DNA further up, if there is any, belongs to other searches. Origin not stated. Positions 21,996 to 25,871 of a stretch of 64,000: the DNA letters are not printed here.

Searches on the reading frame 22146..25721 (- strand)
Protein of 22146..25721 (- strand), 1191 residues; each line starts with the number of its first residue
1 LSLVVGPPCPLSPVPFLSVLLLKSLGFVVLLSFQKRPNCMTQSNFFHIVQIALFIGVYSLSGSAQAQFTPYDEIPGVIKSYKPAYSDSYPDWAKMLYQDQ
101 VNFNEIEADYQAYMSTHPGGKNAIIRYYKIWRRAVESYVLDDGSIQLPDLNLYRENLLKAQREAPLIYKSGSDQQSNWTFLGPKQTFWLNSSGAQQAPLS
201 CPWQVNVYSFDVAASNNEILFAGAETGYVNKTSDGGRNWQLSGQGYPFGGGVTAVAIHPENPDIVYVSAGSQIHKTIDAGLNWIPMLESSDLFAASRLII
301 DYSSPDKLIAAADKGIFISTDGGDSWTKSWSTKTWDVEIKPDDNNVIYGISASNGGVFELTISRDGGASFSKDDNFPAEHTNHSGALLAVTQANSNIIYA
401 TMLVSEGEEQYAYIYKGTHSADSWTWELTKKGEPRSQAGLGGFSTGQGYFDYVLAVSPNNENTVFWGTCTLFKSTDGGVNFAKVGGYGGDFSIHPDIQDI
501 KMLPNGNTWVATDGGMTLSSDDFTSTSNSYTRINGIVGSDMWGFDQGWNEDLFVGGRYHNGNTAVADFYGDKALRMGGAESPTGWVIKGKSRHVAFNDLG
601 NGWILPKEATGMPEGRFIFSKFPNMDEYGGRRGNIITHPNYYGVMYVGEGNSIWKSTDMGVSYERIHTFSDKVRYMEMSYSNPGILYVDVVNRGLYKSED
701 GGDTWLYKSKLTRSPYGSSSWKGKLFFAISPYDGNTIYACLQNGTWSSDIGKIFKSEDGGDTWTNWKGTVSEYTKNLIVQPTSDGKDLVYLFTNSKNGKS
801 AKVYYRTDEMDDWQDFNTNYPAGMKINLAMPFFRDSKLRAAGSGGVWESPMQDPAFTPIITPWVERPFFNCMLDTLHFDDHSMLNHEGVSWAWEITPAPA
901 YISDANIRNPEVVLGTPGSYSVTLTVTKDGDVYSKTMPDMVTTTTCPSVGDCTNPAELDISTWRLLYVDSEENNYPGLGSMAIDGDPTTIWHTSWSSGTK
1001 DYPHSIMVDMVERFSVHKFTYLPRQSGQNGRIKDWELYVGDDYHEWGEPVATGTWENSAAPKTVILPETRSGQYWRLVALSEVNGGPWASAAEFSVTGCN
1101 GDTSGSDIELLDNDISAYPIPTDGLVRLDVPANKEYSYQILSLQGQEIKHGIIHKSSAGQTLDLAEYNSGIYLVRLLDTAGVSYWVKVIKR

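Call 54: search_protein_families(library=pfam, proteins=[window:22146-25721:-], max_evalue=0.001)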
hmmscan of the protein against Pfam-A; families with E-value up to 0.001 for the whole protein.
window:22146-25721:- (1191 aa): 5 families
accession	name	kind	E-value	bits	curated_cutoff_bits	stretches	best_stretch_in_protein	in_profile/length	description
PF00754.31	F5_F8_type_C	-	1.1e-17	64.8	28.2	1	974-1094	9-127/127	F5/8 type C domain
PF15902.12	Sortilin-Vps10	-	3e-13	49.8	33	0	231-328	5-111/446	Sortilin, neurotensin receptor 3,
PF22633.2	F5_F8_type_C_2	-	3.9e-09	37.4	27.8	1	982-1077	2-91/91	NedA-like, galactose-binding domain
PF18962.6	Por_Secre_tail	-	1.9e-06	28.5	27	1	1118-1183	2-69/75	Secretion system C-terminal sorting domain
PF14870.12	PSII_BNR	-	0.00033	20.4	27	0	667-713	228-274/303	Photosynthesis system II assembly factor YCF48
